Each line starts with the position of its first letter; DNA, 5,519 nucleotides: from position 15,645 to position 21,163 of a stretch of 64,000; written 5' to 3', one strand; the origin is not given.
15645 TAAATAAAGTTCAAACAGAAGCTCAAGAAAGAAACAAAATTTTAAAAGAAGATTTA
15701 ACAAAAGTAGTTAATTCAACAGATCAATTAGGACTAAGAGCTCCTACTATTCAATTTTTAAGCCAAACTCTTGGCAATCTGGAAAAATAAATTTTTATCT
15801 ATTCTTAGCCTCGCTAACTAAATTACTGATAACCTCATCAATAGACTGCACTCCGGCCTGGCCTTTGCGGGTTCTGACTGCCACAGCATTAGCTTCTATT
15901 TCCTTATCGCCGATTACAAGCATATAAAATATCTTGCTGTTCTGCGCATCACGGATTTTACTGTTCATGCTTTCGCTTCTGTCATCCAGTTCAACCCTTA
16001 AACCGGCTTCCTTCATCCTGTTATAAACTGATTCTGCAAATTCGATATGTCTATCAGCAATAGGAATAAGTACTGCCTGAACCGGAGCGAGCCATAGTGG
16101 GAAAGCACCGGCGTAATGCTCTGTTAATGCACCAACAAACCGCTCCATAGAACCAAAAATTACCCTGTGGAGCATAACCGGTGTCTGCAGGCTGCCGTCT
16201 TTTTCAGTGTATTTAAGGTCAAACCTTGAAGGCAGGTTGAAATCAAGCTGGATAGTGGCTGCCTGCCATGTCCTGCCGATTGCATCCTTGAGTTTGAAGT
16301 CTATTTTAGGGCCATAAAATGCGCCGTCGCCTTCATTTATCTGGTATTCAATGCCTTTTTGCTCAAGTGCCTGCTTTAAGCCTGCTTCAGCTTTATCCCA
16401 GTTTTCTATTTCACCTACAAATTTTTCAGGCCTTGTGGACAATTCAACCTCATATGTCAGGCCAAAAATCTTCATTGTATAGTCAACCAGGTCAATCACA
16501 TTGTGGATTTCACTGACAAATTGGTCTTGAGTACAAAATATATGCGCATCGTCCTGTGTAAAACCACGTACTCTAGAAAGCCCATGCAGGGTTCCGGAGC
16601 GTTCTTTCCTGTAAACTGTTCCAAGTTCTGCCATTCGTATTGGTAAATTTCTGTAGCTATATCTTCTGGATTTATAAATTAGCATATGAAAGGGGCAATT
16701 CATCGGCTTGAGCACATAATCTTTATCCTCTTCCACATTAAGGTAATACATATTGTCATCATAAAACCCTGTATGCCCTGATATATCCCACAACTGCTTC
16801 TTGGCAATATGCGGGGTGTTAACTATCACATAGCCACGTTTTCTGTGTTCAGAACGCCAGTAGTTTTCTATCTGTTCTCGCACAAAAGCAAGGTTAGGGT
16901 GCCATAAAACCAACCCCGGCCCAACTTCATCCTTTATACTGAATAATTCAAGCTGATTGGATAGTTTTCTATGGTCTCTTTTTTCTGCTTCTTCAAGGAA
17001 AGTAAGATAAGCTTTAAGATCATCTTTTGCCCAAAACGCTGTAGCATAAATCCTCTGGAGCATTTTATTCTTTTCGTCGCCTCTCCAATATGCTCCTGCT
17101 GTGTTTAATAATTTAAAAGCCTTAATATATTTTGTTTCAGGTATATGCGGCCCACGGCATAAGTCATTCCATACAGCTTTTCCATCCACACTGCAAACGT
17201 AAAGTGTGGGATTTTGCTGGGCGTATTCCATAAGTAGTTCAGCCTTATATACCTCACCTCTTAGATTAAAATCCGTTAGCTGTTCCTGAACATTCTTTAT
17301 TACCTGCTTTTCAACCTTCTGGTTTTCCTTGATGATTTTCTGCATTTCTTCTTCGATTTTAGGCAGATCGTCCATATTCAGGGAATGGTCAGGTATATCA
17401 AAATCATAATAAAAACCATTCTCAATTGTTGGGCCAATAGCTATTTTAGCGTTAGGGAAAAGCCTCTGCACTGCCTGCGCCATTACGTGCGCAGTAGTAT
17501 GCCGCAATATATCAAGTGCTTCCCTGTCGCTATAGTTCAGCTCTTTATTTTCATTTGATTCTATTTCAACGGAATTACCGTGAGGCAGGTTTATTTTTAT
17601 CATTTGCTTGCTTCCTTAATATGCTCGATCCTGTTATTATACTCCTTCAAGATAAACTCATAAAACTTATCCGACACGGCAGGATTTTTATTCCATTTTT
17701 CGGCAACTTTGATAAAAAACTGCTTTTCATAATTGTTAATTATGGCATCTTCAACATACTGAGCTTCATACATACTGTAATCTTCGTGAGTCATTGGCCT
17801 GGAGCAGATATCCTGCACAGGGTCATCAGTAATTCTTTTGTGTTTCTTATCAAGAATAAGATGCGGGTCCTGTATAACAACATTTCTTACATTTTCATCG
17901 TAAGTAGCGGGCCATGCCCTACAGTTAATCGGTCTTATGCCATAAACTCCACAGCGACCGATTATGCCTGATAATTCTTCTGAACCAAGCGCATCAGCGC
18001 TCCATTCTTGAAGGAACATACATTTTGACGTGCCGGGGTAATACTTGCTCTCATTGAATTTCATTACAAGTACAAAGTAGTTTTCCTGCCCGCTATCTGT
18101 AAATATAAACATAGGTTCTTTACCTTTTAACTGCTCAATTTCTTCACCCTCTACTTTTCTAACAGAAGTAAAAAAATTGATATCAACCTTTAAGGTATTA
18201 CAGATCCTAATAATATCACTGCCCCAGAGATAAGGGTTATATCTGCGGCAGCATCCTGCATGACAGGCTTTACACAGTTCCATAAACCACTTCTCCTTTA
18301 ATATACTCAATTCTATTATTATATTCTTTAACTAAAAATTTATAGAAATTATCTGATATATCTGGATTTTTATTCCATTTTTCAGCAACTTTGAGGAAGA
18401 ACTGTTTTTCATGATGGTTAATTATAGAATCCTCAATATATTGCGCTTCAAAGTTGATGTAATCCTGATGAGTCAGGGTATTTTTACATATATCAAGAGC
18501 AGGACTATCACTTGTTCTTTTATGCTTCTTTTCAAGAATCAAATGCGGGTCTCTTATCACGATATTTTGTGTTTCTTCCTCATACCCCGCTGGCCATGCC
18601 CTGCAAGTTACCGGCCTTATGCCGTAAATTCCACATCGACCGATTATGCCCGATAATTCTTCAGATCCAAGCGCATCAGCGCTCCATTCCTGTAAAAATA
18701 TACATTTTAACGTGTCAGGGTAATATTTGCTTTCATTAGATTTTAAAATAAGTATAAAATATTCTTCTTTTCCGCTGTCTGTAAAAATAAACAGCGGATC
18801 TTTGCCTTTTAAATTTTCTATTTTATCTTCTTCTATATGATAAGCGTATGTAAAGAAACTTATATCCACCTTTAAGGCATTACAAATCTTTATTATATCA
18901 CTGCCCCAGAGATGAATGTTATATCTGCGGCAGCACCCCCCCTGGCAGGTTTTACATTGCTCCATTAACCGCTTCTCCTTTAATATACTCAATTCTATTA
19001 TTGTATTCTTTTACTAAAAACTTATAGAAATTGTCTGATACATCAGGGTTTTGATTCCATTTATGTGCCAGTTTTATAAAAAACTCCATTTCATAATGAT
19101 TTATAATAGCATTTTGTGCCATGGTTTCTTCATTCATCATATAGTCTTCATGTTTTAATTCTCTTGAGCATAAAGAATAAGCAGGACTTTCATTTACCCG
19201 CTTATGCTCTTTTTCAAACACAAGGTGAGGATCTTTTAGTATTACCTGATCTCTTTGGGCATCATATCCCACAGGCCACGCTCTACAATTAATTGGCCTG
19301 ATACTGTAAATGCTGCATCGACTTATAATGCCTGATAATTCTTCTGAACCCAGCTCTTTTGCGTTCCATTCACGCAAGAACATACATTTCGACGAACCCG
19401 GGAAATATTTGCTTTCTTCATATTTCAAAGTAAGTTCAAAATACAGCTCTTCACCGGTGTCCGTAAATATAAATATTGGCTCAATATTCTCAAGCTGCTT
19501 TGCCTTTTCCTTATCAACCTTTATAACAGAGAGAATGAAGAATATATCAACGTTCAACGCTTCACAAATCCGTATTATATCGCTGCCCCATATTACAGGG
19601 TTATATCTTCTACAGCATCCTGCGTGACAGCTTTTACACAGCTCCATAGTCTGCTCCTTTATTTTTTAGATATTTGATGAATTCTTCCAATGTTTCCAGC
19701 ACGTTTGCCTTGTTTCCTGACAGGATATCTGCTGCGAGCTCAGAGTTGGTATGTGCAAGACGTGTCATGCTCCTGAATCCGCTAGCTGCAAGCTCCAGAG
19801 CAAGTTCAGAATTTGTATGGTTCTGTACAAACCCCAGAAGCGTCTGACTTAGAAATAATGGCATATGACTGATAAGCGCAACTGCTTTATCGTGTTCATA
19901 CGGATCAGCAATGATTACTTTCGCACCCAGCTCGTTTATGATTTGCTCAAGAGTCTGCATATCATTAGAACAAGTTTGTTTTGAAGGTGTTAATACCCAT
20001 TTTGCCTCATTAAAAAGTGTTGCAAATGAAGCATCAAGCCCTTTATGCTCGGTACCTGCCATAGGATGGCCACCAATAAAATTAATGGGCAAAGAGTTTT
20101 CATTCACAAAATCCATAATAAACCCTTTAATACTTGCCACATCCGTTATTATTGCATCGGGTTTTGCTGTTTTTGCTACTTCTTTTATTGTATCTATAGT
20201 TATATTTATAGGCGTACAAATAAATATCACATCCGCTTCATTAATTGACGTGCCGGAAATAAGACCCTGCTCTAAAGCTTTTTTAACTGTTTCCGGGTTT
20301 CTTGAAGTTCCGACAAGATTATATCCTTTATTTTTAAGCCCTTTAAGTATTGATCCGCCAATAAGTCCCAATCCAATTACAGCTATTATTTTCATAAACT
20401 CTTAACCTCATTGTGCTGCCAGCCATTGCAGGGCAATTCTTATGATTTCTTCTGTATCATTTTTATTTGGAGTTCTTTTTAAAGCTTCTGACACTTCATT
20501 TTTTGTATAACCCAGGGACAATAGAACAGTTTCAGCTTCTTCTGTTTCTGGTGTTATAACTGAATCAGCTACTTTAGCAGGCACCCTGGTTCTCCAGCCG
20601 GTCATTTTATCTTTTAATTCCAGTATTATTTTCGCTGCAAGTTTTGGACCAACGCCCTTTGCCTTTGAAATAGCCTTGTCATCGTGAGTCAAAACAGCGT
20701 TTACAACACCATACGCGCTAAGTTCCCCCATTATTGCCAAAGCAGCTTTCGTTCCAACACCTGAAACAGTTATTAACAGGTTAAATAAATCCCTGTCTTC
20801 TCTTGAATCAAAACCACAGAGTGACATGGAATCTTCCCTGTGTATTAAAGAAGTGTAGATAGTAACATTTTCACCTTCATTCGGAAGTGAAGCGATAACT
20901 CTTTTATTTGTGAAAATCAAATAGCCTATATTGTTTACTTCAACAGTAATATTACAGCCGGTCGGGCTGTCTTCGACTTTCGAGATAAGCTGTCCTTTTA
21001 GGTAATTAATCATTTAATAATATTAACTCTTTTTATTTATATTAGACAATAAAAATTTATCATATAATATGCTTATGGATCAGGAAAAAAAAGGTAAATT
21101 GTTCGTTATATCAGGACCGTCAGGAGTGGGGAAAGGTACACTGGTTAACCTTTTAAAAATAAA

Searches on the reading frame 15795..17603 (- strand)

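Call 45: search_protein_families(library=pfam, proteins=[window:15795-17603:-], max_evalue=0.0001)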
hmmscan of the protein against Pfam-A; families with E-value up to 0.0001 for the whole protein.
window:15795-17603:- (602 aa): 3 families
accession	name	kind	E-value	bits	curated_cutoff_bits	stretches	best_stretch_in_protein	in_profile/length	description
PF00587.30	tRNA-synt_2b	-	3.6e-46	157.9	29.3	1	288-497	3-179/179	tRNA synthetase class II core domain (G, H, P, S and T)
PF03129.25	HGTP_anticodon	-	5.9e-21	74.9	21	1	509-595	1-91/94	Anticodon binding domain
PF07973.19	tRNA_SAD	-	1.1e-14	54.6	24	1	136-186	3-44/44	Threonyl and Alanyl tRNA synthetase second additional domain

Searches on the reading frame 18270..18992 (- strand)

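Call 45: search_protein_families(library=pfam, proteins=[window:18270-18992:-], max_evalue=0.0001)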
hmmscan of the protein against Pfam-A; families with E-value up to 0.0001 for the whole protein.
window:18270-18992:- (240 aa): 1 family
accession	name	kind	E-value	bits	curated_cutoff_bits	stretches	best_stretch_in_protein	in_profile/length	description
PF03692.20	CxxCxxCC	-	2.3e-06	28.6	23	1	12-138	1-74/85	Putative zinc- or iron-chelating domain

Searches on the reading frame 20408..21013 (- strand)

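Call 45: search_protein_families(library=pfam, proteins=[window:20408-21013:-], max_evalue=0.0001)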
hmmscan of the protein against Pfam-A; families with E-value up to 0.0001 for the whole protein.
window:20408-21013:- (201 aa): 3 families
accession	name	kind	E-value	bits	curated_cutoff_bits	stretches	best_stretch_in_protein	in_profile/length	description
PF01330.27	RuvA_N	-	3.6e-17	62.7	23.6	1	1-65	1-59/61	RuvA N terminal domain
PF14520.12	HHH_5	-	1.2e-11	45.3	27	1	77-135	1-57/57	Helix-hairpin-helix domain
PF07499.19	RuvA_C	-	2.2e-09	38.1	24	1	157-199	3-47/47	RuvA, C-terminal domain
